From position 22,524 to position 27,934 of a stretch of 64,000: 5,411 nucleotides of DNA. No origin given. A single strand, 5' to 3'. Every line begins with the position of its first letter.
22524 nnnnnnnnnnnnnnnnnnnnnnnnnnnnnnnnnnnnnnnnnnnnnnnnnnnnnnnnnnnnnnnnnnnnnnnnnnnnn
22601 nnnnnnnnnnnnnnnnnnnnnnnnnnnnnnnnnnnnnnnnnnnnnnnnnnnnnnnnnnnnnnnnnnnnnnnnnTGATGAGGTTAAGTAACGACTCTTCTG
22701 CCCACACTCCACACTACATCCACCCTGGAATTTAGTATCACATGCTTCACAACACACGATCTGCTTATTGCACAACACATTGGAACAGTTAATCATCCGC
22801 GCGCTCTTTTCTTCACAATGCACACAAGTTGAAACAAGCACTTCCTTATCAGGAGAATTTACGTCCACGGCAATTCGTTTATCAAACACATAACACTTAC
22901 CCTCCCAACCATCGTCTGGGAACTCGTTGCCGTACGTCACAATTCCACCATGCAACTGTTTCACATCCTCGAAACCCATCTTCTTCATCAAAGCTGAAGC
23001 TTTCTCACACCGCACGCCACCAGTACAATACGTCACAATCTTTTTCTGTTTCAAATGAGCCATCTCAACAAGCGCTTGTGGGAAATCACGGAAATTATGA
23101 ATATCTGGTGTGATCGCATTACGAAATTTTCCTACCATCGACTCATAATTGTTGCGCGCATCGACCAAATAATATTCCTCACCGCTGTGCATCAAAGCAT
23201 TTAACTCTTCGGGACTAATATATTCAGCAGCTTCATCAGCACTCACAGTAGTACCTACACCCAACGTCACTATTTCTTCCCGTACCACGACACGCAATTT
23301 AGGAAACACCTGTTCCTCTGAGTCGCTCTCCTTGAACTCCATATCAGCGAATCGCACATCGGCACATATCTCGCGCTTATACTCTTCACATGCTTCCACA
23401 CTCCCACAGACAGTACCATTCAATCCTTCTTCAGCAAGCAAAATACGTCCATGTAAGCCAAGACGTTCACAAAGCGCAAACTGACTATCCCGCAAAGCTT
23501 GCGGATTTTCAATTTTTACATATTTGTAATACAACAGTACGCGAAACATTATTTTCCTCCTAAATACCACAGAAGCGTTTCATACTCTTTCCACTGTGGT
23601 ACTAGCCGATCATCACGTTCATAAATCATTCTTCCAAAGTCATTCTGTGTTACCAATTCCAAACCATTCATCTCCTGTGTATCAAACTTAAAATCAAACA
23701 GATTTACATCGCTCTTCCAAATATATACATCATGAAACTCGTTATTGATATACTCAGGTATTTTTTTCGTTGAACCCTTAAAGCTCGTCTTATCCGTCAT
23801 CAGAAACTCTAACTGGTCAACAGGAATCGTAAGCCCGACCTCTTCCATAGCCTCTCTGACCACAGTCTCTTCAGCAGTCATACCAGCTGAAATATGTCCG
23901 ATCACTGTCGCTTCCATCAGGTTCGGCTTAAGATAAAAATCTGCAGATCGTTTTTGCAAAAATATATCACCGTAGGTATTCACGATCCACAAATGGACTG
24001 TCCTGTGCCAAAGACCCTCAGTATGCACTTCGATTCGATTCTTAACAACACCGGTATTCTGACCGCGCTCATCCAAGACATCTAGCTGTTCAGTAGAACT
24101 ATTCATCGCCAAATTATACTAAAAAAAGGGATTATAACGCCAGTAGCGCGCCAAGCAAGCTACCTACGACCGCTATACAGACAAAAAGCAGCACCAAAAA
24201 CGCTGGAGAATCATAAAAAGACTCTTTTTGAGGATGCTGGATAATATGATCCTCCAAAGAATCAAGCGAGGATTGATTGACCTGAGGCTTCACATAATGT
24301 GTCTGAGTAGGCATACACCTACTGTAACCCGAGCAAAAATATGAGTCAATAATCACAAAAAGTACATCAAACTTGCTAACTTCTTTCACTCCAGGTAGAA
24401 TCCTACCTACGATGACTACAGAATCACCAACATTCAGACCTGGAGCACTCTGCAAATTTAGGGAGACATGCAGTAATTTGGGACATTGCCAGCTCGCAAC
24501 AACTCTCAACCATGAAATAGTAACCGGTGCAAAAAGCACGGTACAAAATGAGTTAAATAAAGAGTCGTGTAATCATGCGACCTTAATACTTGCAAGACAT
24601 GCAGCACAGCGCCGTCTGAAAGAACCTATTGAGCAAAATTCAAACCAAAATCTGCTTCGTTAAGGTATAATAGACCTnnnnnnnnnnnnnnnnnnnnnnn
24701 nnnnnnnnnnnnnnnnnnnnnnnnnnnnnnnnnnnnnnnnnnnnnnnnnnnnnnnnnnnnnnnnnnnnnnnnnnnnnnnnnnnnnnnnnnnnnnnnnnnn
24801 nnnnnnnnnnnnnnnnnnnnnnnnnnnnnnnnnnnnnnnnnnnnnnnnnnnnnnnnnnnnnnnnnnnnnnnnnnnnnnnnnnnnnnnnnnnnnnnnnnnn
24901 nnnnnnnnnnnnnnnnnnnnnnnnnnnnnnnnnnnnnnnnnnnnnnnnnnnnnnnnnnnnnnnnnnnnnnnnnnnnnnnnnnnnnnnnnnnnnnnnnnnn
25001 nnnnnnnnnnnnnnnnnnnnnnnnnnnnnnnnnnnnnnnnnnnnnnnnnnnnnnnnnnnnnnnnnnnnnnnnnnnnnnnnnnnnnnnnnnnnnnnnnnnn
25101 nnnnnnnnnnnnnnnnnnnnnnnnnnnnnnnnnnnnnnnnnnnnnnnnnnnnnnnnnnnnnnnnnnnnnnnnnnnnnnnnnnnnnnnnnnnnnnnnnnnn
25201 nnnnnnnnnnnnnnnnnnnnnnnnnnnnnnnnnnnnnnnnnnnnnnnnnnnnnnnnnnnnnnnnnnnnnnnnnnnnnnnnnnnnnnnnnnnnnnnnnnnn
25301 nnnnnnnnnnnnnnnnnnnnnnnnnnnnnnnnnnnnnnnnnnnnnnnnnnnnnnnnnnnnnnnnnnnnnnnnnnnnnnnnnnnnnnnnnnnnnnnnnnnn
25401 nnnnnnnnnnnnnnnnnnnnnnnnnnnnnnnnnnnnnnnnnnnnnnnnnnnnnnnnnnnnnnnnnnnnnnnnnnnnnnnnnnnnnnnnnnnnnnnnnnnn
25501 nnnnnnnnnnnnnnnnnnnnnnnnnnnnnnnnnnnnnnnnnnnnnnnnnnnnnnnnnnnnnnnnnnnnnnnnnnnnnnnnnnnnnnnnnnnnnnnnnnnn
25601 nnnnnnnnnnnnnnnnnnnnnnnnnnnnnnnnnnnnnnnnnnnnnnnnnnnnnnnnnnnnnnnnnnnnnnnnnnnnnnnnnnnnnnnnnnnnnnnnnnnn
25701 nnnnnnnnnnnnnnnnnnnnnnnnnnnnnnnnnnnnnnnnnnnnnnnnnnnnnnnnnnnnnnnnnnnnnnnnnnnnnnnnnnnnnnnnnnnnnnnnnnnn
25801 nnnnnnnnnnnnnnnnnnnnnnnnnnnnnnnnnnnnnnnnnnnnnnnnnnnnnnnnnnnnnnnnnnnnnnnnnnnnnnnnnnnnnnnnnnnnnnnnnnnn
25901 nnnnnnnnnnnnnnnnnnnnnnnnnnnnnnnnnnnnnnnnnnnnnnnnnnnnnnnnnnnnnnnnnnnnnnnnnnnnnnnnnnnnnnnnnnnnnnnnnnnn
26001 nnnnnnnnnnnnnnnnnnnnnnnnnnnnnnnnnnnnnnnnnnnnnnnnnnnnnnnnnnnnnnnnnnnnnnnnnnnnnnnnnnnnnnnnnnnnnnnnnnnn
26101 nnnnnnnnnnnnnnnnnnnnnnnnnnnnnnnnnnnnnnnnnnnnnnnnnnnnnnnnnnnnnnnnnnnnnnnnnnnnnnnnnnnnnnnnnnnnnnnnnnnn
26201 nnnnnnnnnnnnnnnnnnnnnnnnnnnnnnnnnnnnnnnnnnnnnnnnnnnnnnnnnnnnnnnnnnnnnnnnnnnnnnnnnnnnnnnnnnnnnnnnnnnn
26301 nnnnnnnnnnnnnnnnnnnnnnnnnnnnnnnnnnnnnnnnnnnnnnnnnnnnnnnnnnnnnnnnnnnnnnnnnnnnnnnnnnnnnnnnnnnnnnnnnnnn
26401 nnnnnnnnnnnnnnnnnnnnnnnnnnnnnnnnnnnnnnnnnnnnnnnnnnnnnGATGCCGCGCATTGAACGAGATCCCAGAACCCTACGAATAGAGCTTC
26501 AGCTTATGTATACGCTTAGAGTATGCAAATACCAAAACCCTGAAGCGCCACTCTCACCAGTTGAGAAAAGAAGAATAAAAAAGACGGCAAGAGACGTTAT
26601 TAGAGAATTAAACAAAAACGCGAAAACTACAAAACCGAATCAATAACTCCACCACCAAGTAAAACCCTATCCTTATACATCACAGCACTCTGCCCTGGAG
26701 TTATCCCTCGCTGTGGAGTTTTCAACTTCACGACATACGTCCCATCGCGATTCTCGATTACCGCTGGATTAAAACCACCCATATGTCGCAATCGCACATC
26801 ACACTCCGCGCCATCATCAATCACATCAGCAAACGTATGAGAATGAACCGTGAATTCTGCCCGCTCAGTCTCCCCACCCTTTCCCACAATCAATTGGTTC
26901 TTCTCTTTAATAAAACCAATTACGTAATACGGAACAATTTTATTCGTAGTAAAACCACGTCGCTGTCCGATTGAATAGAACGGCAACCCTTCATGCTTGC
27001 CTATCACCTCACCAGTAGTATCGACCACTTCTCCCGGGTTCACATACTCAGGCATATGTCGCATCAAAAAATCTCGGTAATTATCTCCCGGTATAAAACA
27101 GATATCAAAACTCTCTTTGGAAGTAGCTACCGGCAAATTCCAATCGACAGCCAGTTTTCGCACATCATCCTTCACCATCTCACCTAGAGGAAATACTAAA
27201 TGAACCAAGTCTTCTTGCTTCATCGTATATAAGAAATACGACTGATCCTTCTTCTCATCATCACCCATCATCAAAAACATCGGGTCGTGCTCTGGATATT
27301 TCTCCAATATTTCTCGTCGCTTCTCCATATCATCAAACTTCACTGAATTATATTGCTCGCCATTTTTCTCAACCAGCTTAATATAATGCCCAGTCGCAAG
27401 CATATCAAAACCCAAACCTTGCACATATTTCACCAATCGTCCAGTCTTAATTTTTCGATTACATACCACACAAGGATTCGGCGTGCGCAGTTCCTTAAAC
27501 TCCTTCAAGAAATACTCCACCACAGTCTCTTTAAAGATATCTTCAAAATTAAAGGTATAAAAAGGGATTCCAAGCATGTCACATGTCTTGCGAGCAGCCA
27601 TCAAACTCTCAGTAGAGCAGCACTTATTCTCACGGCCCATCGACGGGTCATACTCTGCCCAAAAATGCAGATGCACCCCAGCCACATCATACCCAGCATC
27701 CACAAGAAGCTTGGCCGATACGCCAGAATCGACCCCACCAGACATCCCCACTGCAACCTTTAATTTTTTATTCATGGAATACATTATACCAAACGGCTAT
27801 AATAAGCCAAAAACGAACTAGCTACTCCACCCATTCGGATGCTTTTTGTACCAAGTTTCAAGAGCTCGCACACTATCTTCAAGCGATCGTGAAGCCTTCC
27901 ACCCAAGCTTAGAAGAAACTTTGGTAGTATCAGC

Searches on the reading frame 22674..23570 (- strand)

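Call 64: search_protein_families(library=pfam, proteins=[window:22674-23570:-], max_evalue=0.01)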
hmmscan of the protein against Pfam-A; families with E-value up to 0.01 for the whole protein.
window:22674-23570:- (299 aa): 3 families
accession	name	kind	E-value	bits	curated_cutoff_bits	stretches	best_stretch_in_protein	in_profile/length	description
PF17773.7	UPF0176_N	-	2.2e-27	95.7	26.2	1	10-100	2-92/92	UPF0176 acylphosphatase like domain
PF12368.13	Rhodanese_C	-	1.1e-17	64.5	26.9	1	223-289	1-65/66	Rhodanase C-terminal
PF00581.25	Rhodanese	-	2.1e-11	44.6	22.2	1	119-213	1-99/102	Rhodanese-like domain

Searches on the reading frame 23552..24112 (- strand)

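Call 64: search_protein_families(library=pfam, proteins=[window:23552-24112:-], max_evalue=0.01)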
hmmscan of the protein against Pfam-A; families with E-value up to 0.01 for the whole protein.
window:23552-24112:- (187 aa): 1 family
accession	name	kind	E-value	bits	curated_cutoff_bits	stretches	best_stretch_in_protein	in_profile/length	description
PF00293.34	NUDIX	-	5.6e-10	39.8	21.1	1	36-159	3-118/134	NUDIX domain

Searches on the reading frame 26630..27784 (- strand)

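Call 31: search_protein_families(library=pfam, proteins=[window:26630-27784:-], max_evalue=0.001)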
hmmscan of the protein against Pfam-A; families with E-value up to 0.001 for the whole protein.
window:26630-27784:- (385 aa): 5 families
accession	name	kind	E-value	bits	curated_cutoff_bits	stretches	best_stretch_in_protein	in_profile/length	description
PF03054.22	tRNA_Me_trans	-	4.2e-67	226.2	20.6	1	9-232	2-201/202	tRNA methyl transferase HUP domain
PF20258.4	tRNA_Me_trans_C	-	1.1e-15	58.1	20.6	1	324-381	19-77/77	Aminomethyltransferase beta-barrel domain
PF20259.3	tRNA_Me_trans_M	-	1.2e-14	54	27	1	237-302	1-66/66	tRNA methyl transferase PRC-barrel domain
PF02540.23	NAD_synthase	-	1.4e-05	24.7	21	0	9-88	20-89/242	NAD synthase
PF02568.20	ThiI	-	0.00018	21.6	20.5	1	11-91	7-83/197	Thiamine biosynthesis protein (ThiI)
